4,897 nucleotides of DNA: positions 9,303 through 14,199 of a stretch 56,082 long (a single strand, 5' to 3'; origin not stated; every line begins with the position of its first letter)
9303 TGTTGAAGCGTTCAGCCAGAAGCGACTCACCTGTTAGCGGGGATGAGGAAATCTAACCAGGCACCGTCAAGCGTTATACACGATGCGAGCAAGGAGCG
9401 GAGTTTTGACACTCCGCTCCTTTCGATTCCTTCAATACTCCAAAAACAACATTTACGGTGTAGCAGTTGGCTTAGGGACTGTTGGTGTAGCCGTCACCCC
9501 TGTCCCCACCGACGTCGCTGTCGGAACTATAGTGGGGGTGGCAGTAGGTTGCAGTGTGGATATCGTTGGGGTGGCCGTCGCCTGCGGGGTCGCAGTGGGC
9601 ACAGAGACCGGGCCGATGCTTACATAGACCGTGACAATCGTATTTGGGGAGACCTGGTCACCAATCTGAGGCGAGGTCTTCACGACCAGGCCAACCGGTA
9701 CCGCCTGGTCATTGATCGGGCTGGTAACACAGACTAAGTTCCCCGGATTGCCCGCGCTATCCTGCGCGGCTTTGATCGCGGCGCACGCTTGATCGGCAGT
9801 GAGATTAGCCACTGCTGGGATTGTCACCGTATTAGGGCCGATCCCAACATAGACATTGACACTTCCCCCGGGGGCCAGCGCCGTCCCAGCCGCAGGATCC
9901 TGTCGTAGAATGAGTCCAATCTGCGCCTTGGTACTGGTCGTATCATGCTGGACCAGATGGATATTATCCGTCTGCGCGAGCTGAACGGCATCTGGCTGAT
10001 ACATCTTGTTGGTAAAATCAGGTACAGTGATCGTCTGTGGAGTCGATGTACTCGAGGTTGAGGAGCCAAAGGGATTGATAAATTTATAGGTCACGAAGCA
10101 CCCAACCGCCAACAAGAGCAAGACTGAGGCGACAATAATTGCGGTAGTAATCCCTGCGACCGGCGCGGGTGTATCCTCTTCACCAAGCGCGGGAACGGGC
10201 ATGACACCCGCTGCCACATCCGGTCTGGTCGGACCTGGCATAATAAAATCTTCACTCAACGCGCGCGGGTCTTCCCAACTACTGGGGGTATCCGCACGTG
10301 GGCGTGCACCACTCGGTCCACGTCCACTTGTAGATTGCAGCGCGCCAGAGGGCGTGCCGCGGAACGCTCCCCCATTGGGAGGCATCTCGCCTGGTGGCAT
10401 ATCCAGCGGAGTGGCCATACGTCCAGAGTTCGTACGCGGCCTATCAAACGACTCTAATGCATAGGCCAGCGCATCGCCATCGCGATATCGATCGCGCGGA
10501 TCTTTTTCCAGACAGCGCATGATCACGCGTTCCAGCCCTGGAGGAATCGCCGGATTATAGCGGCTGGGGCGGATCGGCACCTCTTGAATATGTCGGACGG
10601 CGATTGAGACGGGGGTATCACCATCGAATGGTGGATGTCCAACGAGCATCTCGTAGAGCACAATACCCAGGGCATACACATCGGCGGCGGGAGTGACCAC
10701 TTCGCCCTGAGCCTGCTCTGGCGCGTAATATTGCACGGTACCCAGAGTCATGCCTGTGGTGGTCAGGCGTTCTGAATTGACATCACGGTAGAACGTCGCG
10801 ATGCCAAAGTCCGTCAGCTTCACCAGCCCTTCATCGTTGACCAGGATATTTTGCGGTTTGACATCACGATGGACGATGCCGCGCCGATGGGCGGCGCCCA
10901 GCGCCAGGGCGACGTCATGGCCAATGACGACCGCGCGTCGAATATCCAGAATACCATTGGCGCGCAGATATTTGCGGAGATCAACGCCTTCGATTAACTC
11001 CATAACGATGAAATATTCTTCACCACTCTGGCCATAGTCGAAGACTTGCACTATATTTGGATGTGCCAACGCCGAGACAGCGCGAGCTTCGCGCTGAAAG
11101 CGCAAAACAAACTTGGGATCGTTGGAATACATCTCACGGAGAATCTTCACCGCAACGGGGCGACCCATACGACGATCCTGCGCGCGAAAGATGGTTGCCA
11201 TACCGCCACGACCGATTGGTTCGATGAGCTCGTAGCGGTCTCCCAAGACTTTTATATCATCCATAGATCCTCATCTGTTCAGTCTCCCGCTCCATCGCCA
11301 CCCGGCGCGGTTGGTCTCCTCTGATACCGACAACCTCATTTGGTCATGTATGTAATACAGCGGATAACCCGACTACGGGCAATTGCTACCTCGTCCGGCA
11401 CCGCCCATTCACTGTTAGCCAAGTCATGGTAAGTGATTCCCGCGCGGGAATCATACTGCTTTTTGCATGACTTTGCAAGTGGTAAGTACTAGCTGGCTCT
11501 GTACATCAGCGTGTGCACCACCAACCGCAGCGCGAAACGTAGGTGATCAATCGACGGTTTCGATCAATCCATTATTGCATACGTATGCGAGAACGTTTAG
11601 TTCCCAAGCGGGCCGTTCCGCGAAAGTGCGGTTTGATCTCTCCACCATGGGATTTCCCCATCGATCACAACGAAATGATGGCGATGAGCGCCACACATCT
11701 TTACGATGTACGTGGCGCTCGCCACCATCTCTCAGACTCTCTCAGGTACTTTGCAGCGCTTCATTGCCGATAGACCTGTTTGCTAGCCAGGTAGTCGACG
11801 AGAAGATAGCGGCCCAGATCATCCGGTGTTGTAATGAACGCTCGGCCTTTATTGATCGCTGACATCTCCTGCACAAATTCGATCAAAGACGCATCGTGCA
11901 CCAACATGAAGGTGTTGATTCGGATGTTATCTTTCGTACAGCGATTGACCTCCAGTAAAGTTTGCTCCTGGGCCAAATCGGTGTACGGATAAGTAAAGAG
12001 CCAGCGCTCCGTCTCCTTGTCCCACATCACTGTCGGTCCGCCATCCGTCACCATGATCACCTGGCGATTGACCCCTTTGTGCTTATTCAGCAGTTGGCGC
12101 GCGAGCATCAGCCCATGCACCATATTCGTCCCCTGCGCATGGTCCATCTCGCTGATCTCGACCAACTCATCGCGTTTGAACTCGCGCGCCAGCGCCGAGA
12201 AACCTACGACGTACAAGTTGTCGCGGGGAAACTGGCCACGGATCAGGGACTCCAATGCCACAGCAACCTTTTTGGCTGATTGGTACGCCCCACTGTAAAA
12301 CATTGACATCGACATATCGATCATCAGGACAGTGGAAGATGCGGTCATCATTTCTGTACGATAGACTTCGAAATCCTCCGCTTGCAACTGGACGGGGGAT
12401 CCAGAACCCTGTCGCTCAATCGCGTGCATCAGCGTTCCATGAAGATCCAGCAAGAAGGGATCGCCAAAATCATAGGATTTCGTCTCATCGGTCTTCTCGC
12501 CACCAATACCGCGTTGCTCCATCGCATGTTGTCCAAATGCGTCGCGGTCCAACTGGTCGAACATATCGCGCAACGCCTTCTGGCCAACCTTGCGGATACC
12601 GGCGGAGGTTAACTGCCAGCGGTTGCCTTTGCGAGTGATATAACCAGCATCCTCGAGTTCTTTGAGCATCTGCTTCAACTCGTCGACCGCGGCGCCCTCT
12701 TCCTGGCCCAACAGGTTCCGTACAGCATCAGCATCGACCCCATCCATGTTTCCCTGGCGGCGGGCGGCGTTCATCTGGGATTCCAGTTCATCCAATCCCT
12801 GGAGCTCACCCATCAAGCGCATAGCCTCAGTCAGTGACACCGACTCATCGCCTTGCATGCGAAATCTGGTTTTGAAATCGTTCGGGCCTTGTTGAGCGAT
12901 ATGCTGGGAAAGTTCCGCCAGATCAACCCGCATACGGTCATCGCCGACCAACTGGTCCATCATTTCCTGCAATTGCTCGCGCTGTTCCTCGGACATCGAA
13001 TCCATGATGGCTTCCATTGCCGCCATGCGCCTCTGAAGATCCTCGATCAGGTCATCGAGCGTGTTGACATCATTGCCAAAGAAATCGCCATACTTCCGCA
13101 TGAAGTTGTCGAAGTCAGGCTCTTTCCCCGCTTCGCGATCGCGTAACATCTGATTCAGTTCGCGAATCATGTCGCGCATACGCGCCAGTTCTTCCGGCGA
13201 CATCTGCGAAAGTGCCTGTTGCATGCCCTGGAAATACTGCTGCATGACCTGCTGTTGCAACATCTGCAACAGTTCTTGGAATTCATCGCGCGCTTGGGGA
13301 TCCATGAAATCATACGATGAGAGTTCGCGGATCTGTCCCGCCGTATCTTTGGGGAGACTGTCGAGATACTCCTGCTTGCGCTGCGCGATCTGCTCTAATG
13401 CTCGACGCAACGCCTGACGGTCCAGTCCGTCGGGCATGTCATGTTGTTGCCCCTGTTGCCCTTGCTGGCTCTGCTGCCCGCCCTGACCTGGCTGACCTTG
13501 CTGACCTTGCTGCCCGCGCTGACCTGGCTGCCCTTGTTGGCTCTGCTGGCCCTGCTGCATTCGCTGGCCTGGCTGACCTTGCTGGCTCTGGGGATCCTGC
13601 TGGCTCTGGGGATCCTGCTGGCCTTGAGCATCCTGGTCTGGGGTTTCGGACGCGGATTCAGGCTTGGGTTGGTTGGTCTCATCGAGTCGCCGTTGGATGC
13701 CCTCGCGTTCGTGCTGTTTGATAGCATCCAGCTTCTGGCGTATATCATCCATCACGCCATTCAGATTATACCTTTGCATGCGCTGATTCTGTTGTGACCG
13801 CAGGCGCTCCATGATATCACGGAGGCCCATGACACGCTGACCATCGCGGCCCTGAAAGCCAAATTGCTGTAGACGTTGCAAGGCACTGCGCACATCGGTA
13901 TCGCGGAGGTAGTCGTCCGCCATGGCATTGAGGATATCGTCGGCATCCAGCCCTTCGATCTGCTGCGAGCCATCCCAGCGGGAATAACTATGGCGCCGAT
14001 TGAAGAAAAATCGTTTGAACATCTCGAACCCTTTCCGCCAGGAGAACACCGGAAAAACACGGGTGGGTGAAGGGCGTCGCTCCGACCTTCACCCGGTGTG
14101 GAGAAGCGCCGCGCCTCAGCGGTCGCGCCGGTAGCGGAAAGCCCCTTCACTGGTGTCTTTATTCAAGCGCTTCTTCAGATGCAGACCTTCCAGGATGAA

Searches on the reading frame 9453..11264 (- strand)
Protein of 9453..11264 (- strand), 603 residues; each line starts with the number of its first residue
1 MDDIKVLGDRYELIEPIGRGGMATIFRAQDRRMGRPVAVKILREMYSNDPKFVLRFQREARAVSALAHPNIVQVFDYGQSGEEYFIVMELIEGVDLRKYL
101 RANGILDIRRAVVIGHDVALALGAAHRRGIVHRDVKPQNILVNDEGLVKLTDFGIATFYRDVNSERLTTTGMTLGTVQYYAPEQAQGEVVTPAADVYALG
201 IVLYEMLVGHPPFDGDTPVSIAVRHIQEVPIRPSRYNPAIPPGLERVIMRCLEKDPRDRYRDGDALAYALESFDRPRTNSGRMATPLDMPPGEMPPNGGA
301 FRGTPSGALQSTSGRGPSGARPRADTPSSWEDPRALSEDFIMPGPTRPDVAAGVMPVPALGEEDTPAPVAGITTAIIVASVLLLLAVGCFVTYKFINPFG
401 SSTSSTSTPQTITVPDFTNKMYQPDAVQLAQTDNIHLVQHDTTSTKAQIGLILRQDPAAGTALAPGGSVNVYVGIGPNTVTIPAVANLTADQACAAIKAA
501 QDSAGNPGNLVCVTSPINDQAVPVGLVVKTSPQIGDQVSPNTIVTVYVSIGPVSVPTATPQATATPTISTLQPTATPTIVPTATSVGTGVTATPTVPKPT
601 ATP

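Call 9: search_protein_families(library=pfam, proteins=[window:9453-11264:-], max_evalue=0.01)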
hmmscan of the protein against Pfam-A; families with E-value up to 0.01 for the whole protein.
window:9453-11264:- (603 aa): 7 families
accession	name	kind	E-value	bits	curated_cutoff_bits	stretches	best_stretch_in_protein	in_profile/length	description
PF00069.31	Pkinase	-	7.5e-52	176.8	31.7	1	11-260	1-252/263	Protein kinase domain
PF07714.23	PK_Tyr_Ser-Thr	-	3.2e-39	135.2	23.1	1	13-259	3-248/258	Protein tyrosine and serine/threonine kinase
PF03793.24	PASTA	-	7e-16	58.4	23.2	2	412-474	1-63/64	PASTA domain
PF03109.22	ABC1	-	1.9e-08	34.2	22.9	1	55-167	119-225/244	ABC1 atypical kinase-like domain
PF14531.12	Kinase-like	-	1.4e-05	25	25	1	126-220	162-258/289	Kinase-like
PF01636.29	APH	-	2.7e-05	24.5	23.2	0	125-154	165-195/239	Phosphotransferase enzyme family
PF06293.20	Kdo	-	0.00043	20.2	21.3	1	53-146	55-155/207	Lipopolysaccharide kinase (Kdo/WaaP) family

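Call 10: search_protein_families(library=ncbifam, proteins=[window:9453-11264:-], max_evalue=0.01)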
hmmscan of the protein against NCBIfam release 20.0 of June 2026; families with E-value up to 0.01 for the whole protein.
window:9453-11264:- (603 aa): 24 families
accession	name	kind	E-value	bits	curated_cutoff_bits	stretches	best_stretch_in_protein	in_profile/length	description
NF033483.0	PknB_PASTA_kin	equivalog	1.5e-139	466.6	450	1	5-561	3-509/563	Stk1 family PASTA domain-containing Ser/Thr kinase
NF052427.1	StpK7MSMEG_1200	equivalog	2.1e-63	214.8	900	1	10-271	8-266/601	serine/threonine protein kinase StpK7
TIGR03903.1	TOMM_kin_cyc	equivalog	3.3e-50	171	705.75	1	34-267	3-241/1267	TOMM system kinase/cyclase fusion protein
NF047741.1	antiphage_MADS6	equivalog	1.4e-49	169.2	460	2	110-285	300-472/612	methylation-associated defense system protein kinase MAD6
NF009651.0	PRK13184.1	equivalog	9.3e-46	156.2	839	1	9-273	2-290/932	serine/threonine-protein kinase PknD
NF038150.1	lanthi_synth_IV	equivalog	9.8e-33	113.5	650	1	6-276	186-459/851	class IV lanthionine synthetase LanL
NF053615.1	SerThrKinAfsKStmc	equivalog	1.1e-28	100.4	1300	1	11-259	15-254/809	protein serine/threonine kinase AfsK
NF033442.0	BREX_PglW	equivalog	4.6e-21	74.3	990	1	6-264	509-760/1391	BREX system serine/threonine kinase PglW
NF038151.1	lanthi_synth_III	equivalog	2e-19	69.5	575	1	25-209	236-425/833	class III lanthionine synthetase LanKC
NF011463.0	PRK14879.1-4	equivalog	3.5e-12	46.3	188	1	13-162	19-166/237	Kae1-associated kinase Bud32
NF043056.1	T4SS_LegK1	equivalog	4.2e-12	45.4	550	1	35-205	107-282/516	Dot/Icm T4SS effector kinase LegK1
TIGR03724.2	arch_bud32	equivalog_domain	2.6e-10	40.1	125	1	55-163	39-138/193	KEOPS complex kinase/ATPase Bud32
NF011464.0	PRK14879.1-7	equivalog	1.4e-08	34.7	246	1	58-163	55-156/221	Kae1-associated kinase Bud32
NF058632.1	SerThrKinPrkT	equivalog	3e-08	33.1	280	1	8-145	20-153/322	serine/threonine protein kinase PrkT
NF007174.0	PRK09605.1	equivalog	3.8e-07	29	447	1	55-163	382-480/535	bifunctional N(6)-L-threonylcarbamoyladenine synthase/serine/threonine protein kinase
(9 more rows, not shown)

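Call 98: search_protein_families(library=padloc, proteins=[window:9453-11264:-], max_evalue=0.00001)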
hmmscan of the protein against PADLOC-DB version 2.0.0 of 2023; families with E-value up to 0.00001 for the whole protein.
window:9453-11264:- (603 aa): 34 families (the best 25 are shown)
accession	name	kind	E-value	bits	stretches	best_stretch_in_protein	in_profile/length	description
PDLC04060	PD-T4-6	-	1.5e-108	361.8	1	6-273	5-269/486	-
PDLC04061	PD-T4-6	-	2.2e-105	352.1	1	6-413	13-396/510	-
PDLC04040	PD-T4-6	-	2.6e-102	341.3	2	17-263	2-255/547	-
PDLC04042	PD-T4-6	-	2.6e-98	327.3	1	1-278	1-277/292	-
PDLC04039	PD-T4-6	-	3.2e-93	311.2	1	9-417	14-426/458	-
PDLC04053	PD-T4-6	-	4.3e-93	310.2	1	9-273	9-271/311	-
PDLC04052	PD-T4-6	-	2.4e-92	308.7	1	2-263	2-266/496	-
PDLC04043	PD-T4-6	-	4.7e-92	307.4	1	8-391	14-331/452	-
PDLC04057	PD-T4-6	-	6.8e-92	306.8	1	5-272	4-269/443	-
PDLC04048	PD-T4-6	-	6.3e-87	290.2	1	5-270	6-269/354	-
PDLC04054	PD-T4-6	-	1.2e-83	279.4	1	10-318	11-322/347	-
PDLC04047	PD-T4-6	-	1.3e-81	272.2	1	6-274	7-273/327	-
PDLC04138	mad6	-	1.9e-78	263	1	3-266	45-307/659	mads_6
PDLC04041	PD-T4-6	-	3.8e-75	251.8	1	10-271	29-291/443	-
PDLC01088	C3a189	-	2.9e-62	209.3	1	17-275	5-263/840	kinase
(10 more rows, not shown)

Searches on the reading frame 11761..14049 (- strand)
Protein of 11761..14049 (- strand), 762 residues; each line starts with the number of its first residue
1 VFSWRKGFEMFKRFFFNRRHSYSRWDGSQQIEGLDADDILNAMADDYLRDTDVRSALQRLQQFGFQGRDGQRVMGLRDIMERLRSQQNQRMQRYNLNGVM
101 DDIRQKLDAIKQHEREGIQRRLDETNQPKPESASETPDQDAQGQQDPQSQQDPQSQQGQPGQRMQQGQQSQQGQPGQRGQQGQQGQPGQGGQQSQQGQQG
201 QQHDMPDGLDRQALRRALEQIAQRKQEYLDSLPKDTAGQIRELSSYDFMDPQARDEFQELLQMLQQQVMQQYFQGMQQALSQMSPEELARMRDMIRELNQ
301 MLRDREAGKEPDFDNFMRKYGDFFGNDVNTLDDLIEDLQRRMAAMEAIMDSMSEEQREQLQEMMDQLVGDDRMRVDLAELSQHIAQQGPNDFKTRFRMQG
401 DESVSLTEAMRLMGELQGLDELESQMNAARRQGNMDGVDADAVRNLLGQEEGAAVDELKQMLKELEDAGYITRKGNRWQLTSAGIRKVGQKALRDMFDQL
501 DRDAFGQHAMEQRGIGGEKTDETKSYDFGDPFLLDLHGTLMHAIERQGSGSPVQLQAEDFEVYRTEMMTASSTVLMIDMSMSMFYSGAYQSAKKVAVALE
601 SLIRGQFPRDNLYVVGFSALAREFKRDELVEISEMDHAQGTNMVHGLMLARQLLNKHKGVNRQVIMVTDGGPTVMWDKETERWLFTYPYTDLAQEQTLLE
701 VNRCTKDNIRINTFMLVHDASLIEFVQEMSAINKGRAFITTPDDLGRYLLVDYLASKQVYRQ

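Call 9: search_protein_families(library=pfam, proteins=[window:11761-14049:-], max_evalue=0.01)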
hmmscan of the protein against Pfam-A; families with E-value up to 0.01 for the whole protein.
window:11761-14049:- (762 aa): 3 families
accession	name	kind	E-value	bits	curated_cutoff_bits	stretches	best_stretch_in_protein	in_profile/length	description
PF13519.12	VWA_2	-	2.4e-07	31.8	27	1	573-670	1-106/107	von Willebrand factor type A domain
PF06969.22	HemN_C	-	9e-05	22.9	24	1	437-485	20-65/67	HemN C-terminal domain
PF01391.23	Collagen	-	0.0012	19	27.2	1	155-201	13-59/60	Collagen triple helix repeat (20 copies)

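Call 10: search_protein_families(library=ncbifam, proteins=[window:11761-14049:-], max_evalue=0.01)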
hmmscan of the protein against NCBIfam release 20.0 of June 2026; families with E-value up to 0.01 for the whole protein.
window:11761-14049:- (762 aa): 3 families
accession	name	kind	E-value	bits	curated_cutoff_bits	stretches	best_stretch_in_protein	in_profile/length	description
NF038329.2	gly_rich_SclB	equivalog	1.3e-05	24.3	325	1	78-202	60-191/442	LPXTG-anchored collagen-like adhesin Scl2/SclB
NF038330.1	adhesin_SclA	exception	8.4e-05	22.4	400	1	80-203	61-186/405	LPXTG-anchored collagen-like adhesin Scl1/SclA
NF046116.1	adhesin_Lcl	equivalog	0.00076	18.1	500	1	103-202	44-140/431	collagen-like adhesin Lcl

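Call 98: search_protein_families(library=padloc, proteins=[window:11761-14049:-], max_evalue=0.00001)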
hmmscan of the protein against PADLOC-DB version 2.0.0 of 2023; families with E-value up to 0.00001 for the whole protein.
window:11761-14049:- (762 aa): 0 families
